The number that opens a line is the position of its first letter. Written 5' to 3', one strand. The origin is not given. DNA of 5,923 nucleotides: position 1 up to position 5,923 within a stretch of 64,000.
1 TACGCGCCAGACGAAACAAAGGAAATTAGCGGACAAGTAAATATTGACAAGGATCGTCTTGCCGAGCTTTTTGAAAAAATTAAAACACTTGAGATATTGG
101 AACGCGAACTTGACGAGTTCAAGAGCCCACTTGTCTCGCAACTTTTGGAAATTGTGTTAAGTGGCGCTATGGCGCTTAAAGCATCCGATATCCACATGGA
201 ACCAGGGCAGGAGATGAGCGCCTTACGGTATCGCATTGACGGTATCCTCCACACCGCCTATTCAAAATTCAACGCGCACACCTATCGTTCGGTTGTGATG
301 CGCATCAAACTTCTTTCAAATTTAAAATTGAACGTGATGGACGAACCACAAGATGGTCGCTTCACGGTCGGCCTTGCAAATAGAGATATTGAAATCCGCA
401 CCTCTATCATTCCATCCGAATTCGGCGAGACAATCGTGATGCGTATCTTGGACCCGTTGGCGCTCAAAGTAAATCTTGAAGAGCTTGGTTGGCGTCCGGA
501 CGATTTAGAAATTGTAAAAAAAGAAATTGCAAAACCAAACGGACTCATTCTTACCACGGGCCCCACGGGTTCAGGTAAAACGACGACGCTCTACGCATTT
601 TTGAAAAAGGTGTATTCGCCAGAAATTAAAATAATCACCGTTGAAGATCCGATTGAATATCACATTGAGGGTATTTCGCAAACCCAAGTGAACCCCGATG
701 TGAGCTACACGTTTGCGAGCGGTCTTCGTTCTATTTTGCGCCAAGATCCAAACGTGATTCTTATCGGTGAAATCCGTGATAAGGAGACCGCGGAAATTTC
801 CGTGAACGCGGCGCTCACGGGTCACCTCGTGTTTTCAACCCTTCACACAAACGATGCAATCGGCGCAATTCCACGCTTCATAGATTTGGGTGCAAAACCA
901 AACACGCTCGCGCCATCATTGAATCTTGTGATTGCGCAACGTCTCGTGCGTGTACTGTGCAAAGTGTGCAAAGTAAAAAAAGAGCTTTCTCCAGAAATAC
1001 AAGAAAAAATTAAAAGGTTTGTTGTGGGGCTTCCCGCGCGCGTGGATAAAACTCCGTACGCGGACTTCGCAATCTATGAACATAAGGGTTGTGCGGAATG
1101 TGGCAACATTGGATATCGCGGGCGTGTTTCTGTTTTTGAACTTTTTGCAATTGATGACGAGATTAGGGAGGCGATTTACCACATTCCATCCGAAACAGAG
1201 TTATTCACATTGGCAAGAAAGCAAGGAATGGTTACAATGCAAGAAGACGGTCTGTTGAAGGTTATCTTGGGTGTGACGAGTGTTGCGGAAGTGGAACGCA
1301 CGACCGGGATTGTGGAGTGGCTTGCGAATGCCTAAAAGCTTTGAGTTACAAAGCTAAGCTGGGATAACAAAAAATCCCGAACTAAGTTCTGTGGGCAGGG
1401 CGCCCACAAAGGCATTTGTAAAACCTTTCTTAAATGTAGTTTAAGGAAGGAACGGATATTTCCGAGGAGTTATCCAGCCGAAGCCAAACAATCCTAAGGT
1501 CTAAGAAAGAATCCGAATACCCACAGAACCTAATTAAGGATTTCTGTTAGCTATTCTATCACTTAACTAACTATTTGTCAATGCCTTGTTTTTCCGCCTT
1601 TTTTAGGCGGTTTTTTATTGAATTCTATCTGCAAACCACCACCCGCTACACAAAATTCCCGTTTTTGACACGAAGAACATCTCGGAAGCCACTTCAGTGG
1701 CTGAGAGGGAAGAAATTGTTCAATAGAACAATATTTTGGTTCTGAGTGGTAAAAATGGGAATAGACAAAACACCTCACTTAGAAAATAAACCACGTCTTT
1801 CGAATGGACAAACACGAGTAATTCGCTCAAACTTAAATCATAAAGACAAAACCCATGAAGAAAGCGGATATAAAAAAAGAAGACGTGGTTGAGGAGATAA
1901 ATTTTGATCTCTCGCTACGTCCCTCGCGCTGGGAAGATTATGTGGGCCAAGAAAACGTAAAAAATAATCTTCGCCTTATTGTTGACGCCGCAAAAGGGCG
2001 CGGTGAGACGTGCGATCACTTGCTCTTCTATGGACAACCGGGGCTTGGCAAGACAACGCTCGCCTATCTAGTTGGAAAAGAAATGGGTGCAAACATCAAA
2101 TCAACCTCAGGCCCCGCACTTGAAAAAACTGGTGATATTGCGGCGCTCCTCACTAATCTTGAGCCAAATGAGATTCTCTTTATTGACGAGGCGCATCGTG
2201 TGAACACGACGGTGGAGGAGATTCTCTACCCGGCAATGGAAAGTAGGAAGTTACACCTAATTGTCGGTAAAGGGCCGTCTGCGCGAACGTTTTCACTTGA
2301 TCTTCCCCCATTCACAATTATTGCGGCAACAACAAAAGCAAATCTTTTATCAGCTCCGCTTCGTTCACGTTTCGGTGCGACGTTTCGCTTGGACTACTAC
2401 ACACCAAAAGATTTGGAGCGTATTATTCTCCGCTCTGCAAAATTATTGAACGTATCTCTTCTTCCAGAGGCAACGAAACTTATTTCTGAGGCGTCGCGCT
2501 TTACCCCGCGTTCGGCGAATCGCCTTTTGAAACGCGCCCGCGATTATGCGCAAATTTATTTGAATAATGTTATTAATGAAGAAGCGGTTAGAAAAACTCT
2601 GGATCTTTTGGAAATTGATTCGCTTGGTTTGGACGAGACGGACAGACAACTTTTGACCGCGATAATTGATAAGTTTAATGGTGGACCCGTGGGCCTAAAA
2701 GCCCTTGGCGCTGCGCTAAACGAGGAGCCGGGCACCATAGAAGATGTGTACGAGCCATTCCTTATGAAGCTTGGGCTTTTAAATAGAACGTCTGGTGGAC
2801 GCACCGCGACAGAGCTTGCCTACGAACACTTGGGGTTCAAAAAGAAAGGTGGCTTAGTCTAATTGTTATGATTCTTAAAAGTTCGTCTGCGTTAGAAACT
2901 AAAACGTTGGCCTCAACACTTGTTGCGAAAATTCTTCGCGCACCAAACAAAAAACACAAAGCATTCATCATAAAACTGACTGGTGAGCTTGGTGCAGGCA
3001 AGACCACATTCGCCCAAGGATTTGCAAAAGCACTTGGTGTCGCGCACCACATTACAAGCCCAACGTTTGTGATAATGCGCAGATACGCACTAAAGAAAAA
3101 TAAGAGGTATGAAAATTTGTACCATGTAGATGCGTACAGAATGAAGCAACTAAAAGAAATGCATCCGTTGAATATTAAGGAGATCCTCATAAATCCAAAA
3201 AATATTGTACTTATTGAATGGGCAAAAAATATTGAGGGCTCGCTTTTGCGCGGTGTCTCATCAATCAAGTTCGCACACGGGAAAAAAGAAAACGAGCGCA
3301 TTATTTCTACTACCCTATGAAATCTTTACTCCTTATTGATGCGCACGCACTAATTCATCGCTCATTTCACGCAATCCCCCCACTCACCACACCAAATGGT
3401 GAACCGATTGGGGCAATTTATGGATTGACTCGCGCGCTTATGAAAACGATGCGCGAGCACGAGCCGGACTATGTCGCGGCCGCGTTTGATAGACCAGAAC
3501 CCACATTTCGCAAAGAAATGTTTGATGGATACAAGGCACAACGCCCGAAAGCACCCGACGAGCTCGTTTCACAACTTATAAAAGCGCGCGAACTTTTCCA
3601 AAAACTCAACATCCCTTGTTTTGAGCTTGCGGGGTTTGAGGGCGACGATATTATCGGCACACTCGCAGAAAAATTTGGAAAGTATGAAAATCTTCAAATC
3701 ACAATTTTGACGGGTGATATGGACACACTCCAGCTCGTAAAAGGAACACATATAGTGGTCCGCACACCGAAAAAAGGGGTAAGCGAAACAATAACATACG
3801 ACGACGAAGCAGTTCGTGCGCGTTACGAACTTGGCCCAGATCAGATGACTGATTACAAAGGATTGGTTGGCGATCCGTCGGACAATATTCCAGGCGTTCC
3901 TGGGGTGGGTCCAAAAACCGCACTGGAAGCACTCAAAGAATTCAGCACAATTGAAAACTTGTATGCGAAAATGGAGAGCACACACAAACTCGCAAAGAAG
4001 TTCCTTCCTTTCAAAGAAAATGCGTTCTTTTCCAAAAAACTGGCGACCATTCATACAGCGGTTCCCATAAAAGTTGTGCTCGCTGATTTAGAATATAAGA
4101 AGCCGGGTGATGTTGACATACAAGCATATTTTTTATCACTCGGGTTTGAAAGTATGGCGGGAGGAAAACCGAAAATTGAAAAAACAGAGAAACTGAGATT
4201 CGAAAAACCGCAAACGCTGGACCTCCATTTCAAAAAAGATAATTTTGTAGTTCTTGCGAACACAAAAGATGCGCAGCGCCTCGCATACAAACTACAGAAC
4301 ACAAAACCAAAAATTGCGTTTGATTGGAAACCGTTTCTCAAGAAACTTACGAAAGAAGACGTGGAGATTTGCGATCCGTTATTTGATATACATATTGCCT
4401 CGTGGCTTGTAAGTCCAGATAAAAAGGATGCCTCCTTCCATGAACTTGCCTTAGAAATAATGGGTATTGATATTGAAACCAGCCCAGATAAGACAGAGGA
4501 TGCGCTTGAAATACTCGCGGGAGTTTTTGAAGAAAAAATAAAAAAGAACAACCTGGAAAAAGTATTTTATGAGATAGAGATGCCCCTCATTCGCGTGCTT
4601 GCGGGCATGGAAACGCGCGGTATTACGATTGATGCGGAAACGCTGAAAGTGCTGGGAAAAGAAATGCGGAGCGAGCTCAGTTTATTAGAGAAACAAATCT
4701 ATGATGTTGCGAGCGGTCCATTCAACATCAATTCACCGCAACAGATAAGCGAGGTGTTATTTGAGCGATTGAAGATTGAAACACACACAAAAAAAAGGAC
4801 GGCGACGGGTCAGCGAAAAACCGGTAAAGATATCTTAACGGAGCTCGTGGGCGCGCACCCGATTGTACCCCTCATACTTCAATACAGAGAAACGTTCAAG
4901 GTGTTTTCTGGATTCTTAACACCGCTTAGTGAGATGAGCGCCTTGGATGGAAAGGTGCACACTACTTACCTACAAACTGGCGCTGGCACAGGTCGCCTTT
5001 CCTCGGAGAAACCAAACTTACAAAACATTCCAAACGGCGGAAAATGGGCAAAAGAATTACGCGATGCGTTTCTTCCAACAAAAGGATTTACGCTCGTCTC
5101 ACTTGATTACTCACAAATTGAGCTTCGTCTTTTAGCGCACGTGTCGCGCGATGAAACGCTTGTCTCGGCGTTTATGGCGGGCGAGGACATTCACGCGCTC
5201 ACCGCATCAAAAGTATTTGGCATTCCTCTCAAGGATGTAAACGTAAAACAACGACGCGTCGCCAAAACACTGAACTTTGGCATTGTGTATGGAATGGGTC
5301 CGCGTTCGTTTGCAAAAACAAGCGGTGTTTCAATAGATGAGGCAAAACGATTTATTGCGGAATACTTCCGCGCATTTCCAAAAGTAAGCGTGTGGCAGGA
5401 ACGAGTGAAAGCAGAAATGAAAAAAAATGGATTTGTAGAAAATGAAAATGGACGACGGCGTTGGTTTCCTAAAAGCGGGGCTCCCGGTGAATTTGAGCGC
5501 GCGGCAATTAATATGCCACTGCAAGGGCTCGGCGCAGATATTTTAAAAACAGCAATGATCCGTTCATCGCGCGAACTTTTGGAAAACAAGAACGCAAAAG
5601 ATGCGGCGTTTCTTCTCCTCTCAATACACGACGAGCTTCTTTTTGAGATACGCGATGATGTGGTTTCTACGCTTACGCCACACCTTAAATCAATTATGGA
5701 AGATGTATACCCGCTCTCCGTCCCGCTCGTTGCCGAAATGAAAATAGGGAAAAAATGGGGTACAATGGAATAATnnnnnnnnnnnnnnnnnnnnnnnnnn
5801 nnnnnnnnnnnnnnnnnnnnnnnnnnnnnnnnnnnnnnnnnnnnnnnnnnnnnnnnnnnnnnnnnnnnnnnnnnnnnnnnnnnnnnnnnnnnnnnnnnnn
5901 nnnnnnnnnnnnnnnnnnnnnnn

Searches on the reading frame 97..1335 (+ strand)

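Call 77: search_protein_families(library=pfam, proteins=[window:97-1335:+], max_evalue=0.00001)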
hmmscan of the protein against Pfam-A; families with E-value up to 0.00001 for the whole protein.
window:97-1335:+ (412 aa): 1 family
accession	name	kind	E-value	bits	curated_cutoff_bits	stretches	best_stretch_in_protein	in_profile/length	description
PF00437.27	T2SSE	-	4e-116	388.1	24.9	1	12-401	7-370/370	Type II/IV secretion system protein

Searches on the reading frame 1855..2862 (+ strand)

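Call 77: search_protein_families(library=pfam, proteins=[window:1855-2862:+], max_evalue=0.00001)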
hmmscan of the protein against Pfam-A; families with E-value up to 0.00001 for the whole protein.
window:1855-2862:+ (335 aa): 5 families
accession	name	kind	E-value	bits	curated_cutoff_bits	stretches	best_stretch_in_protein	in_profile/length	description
PF05496.18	RuvB_N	-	5.8e-69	231.3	27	1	21-179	1-159/159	Holliday junction DNA helicase RuvB P-loop domain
PF05491.19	RuvB_C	-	3.1e-23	82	24.7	1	257-326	2-71/72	RuvB C-terminal winged helix domain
PF17864.7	AAA_lid_4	-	7.6e-22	77.3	27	1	182-255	1-74/74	RuvB AAA lid domain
PF00004.35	AAA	-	4.7e-19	69.6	21.2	1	56-180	1-130/131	ATPase family associated with various cellular activities (AAA)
PF07728.20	AAA_5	-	7.1e-09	36.2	22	1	55-173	1-139/139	AAA domain (dynein-related subfamily)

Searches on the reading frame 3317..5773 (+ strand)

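Call 77: search_protein_families(library=pfam, proteins=[window:3317-5773:+], max_evalue=0.00001)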
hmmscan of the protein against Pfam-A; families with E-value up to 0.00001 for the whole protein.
window:3317-5773:+ (818 aa): 3 families
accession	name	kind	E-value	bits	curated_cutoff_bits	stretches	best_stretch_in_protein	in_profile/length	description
PF00476.26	DNA_pol_A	-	3e-121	405.4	34.3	1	441-815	2-380/381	DNA polymerase family A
PF02739.22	5_3_exonuc_N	-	1.4e-50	171.7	34.3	1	4-170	2-163/164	5'-3' exonuclease, N-terminal resolvase-like domain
PF01367.25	5_3_exonuc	-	2.7e-29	102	40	1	173-263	2-94/97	5'-3' exonuclease, C-terminal SAM fold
